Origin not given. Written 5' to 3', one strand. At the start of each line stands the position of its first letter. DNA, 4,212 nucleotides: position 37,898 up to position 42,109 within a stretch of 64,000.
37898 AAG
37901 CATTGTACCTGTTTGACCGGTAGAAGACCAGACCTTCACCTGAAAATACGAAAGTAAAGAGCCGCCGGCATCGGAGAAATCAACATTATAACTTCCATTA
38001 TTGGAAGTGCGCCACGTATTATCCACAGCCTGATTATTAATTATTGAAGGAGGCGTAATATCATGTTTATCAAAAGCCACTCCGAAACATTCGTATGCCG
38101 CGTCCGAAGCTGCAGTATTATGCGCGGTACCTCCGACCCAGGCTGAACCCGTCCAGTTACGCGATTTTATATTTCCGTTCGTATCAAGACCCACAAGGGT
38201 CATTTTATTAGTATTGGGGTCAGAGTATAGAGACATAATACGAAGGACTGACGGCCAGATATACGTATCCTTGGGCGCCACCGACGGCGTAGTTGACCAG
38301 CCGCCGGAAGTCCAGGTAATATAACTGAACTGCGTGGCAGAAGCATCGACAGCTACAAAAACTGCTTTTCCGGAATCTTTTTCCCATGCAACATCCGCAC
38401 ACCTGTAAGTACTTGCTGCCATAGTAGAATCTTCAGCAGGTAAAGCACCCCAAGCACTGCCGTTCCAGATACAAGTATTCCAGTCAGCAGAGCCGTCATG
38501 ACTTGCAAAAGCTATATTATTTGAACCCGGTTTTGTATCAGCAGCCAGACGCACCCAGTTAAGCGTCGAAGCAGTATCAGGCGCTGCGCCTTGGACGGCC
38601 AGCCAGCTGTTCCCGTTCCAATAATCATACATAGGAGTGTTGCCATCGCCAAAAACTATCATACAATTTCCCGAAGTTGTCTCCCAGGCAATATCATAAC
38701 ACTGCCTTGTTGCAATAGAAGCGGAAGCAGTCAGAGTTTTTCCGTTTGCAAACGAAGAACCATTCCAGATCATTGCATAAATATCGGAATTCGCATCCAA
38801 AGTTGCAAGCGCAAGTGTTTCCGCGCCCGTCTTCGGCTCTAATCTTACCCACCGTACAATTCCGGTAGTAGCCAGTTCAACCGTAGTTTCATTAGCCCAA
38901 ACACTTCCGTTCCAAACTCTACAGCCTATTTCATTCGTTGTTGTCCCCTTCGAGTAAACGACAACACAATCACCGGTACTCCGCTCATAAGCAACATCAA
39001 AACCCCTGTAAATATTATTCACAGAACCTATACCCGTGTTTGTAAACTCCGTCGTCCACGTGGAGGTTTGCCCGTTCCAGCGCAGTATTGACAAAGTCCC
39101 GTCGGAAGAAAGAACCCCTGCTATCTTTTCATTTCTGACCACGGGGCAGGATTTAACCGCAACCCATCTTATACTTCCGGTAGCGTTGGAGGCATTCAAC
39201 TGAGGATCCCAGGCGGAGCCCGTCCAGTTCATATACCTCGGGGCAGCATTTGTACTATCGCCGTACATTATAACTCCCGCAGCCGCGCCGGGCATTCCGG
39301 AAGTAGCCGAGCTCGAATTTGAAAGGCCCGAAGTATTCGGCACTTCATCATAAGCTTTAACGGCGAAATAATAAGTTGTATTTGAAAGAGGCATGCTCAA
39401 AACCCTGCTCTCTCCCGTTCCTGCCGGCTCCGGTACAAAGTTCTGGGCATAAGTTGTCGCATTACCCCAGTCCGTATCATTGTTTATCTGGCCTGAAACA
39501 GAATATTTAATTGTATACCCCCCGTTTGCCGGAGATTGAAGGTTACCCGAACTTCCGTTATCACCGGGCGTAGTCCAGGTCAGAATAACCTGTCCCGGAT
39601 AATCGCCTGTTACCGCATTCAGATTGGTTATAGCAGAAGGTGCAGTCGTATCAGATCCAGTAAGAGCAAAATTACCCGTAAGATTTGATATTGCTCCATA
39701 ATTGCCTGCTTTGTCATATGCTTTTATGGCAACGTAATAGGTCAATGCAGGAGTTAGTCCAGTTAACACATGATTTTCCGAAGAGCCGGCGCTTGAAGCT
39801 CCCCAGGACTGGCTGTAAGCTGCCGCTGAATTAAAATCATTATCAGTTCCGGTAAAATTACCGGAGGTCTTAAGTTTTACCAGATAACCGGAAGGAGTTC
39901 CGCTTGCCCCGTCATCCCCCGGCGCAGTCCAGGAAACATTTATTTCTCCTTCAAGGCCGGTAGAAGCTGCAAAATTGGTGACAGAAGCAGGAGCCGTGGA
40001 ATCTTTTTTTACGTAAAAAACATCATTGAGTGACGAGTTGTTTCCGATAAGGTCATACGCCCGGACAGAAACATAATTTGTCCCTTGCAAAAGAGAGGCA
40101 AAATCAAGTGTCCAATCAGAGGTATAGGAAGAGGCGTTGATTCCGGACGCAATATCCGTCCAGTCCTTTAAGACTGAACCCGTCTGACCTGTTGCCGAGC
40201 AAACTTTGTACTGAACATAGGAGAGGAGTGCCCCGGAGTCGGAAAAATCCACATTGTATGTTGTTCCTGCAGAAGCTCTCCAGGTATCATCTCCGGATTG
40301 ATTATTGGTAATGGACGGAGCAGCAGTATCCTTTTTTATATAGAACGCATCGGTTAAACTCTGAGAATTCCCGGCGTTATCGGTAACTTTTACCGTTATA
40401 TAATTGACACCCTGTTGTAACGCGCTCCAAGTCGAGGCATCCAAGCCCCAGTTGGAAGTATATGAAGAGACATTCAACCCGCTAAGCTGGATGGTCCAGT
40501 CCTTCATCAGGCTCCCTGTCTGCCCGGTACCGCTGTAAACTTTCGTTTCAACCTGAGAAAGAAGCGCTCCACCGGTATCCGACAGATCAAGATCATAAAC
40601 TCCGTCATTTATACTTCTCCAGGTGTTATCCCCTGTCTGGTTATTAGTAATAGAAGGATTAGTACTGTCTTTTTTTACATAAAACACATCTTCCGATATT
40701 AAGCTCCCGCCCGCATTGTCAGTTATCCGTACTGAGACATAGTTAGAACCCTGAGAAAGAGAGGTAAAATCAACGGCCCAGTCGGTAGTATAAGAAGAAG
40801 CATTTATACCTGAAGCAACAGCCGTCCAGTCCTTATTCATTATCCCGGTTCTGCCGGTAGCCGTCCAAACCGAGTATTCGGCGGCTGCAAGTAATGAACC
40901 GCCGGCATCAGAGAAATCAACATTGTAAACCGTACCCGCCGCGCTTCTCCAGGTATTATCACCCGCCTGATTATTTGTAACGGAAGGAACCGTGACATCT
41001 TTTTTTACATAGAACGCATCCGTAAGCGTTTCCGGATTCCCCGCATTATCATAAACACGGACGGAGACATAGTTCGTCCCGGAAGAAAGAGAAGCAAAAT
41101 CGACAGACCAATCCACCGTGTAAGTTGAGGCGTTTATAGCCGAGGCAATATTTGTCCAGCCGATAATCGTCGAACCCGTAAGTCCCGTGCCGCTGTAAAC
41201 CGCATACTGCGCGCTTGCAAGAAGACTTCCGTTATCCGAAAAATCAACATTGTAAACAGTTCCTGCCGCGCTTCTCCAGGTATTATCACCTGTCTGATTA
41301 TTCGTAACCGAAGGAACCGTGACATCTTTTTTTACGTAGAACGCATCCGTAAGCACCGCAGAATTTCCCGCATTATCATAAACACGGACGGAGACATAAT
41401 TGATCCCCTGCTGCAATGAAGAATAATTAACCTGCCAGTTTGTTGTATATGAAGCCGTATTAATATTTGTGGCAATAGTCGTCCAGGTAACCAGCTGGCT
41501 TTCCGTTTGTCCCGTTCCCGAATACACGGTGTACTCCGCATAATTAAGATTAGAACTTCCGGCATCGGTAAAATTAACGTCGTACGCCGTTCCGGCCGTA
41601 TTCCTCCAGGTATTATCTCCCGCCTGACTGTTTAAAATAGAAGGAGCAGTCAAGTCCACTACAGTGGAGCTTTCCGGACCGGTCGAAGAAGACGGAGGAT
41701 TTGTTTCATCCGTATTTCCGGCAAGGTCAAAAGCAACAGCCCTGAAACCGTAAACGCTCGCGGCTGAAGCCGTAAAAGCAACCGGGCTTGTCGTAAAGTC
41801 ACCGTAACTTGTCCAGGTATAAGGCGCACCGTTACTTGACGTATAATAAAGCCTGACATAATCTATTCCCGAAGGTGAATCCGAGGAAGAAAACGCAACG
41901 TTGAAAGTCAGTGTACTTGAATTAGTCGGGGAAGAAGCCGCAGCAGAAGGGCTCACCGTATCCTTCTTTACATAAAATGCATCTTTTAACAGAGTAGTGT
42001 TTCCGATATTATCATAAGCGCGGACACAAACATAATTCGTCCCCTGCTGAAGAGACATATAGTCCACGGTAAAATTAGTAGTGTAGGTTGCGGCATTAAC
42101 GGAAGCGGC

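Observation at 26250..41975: Higher-order organisation: W-variant repeats every 14 units and a duplicated ~1.95-kb FN3-FN3-W-blade supermodule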

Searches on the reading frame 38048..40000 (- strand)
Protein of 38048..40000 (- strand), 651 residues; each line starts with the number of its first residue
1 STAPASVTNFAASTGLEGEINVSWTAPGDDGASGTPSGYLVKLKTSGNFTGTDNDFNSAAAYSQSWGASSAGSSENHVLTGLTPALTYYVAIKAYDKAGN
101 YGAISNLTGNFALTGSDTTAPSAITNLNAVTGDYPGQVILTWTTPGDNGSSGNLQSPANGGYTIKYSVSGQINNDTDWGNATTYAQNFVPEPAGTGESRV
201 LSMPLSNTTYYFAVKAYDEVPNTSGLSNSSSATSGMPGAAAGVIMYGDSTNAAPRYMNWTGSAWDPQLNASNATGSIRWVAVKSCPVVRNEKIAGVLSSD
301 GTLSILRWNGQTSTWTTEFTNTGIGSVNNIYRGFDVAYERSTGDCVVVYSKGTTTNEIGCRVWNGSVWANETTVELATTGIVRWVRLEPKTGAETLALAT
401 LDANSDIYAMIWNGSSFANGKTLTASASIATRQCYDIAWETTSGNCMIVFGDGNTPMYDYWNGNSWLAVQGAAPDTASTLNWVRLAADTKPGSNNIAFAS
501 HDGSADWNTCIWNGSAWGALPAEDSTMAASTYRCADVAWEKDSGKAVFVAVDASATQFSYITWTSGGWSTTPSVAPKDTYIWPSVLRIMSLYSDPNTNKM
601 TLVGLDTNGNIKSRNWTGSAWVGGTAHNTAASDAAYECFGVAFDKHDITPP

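Call 12: search_protein_families(library=pfam, max_evalue=0.1, proteins=[window:38048-40000:-])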
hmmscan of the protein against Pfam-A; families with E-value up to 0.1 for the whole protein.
window:38048-40000:- (651 aa): 6 families
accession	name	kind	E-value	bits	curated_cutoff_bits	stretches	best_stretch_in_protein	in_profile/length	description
PF00041.27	fn3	-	4.7e-08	33.6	25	1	6-101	2-75/84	Fibronectin type III domain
PF16656.11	Pur_ac_phosph_N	-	0.0017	19.3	30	1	14-96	9-82/93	Purple acid Phosphatase, N-terminal domain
PF05590.16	DUF769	-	0.014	15.1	21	1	174-215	185-225/259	Xylella fastidiosa protein of unknown function (DUF769)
PF25059.1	FN3_DSCAM-DSCAML_C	-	0.03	15.1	39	0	68-101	38-71/89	DSCAM/DSCAML C-terminal Fn3-like domain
PF10179.15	NDNF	-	0.064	13.8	27.3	0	71-100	85-114/127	Neuron-derived neurotrophic factor, first Fn(III) domain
PF25313.1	BRWD_AD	-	0.068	13.3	40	0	512-543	20-50/72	BRWD/PHIP ancillary domain-like domain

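Call 43: search_protein_families(library=ncbifam, max_evalue=0.01, proteins=[window:38048-40000:-])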
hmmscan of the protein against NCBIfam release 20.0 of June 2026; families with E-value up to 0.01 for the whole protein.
window:38048-40000:- (651 aa): 1 family
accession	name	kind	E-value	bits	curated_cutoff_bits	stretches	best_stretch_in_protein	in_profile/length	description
TIGR00868.1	hCaCC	subfamily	1.1e-09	36.7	900.85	2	4-107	756-861/863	calcium-activated chloride channel protein 1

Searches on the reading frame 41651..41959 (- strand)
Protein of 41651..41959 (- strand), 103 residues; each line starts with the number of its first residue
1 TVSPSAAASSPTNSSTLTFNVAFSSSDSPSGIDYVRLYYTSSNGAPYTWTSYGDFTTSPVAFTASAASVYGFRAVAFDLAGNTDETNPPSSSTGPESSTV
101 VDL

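Call 12: search_protein_families(library=pfam, max_evalue=0.1, proteins=[window:41651-41959:-])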
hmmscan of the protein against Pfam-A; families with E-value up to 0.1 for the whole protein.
window:41651-41959:- (103 aa): 1 family
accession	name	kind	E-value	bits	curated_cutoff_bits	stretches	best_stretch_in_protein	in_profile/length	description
PF12245.14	Big_3_2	-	0.009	16.6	23.3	0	27-87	42-114/122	Bacterial Ig-like domain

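Call 43: search_protein_families(library=ncbifam, max_evalue=0.01, proteins=[window:41651-41959:-])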
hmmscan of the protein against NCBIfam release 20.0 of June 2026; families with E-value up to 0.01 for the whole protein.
window:41651-41959:- (103 aa): 1 family
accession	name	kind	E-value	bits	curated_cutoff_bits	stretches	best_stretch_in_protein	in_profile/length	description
NF047446.1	barrel_OmpL47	domain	0.0023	18.3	40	1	20-86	6-61/68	OmpL47-type beta-barrel domain-containing protein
